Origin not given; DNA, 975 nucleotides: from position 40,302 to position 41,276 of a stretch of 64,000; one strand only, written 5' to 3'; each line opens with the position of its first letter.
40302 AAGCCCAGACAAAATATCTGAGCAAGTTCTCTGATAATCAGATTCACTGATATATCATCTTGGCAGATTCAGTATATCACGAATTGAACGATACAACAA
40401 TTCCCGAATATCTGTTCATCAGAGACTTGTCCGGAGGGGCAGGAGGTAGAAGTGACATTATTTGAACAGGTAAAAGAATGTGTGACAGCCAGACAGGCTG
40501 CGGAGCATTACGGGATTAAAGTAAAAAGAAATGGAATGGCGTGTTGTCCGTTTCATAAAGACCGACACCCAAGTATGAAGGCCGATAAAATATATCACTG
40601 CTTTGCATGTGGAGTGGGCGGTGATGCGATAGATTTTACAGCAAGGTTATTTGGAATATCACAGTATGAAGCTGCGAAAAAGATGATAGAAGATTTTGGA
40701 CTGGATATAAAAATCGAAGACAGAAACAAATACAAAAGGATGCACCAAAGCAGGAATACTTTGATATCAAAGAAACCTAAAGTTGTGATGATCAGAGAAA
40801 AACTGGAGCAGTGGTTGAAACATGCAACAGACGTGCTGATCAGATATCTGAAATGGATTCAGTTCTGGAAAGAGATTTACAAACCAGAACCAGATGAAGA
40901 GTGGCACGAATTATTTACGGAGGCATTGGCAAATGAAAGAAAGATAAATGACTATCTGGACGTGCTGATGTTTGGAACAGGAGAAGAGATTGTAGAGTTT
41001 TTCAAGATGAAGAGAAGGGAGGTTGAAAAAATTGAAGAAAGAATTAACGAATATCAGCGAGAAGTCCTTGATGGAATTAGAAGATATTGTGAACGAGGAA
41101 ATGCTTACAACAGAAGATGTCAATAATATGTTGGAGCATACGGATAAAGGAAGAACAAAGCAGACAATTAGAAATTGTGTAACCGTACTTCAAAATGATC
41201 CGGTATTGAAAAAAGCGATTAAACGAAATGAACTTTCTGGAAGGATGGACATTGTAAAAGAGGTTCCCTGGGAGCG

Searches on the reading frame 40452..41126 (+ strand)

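Call 59: search_protein_families(library=pfam, proteins=[window:40452-41126:+], max_evalue=0.00001)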
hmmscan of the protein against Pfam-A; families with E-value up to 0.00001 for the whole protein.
window:40452-41126:+ (224 aa): 1 family
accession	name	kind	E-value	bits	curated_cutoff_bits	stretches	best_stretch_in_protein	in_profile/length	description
PF01807.25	Zn_ribbon_DnaG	-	8.4e-17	61.2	24.9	1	6-89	8-96/98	CHC2 zinc finger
